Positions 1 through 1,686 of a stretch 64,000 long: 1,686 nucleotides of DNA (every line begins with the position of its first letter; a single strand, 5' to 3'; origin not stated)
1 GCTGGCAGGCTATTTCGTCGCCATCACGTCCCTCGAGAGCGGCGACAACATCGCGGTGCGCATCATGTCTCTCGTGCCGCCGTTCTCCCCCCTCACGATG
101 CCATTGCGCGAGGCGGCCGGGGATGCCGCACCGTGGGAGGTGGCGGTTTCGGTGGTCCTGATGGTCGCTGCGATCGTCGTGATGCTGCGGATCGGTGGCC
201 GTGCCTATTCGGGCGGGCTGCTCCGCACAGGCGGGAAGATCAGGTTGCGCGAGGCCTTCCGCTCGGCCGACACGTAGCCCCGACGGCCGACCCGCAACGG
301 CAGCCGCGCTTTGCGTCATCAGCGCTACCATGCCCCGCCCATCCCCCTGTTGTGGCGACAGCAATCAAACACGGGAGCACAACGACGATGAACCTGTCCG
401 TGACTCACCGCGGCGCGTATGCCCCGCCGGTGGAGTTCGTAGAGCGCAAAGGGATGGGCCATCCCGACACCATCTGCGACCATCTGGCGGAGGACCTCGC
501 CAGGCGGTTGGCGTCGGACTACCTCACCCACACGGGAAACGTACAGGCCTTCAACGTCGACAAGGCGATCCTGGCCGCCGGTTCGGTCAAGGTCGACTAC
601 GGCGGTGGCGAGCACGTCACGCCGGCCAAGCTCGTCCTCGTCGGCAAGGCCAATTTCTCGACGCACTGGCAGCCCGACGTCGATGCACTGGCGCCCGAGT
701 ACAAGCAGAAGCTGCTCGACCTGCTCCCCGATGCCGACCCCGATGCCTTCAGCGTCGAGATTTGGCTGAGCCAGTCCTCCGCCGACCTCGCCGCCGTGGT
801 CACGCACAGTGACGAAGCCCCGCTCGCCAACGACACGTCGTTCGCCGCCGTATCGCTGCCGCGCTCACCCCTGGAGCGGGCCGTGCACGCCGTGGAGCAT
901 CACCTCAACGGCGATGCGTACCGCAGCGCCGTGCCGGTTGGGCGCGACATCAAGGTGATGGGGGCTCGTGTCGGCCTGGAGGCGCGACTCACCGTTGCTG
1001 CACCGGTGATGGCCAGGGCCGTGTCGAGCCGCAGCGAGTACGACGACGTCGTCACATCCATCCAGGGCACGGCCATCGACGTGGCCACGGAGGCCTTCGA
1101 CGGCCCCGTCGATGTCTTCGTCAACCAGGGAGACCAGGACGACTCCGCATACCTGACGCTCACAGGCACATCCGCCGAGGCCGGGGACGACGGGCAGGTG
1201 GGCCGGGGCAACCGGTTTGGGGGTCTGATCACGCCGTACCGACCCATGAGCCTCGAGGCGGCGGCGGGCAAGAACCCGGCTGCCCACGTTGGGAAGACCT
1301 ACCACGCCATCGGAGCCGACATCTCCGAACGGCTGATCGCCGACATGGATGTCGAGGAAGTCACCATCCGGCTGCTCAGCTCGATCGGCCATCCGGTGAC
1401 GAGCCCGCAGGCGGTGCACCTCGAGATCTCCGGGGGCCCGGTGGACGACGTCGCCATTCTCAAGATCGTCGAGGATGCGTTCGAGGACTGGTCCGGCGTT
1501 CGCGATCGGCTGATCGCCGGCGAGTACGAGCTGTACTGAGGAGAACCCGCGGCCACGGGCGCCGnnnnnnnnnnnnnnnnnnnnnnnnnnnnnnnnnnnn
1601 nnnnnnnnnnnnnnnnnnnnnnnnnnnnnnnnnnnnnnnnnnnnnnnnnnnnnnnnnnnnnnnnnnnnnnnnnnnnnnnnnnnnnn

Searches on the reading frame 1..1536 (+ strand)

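Call 29: search_protein_families(library=pfam, proteins=[window:1-1536:+], max_evalue=0.00001)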
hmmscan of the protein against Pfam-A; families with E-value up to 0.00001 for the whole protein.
window:1-1536:+ (512 aa): 1 family
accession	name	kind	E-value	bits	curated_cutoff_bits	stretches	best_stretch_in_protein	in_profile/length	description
PF01941.24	AdoMet_Synthase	-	7.9e-101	338.2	27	1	141-507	15-394/395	S-adenosylmethionine synthetase (AdoMet synthetase)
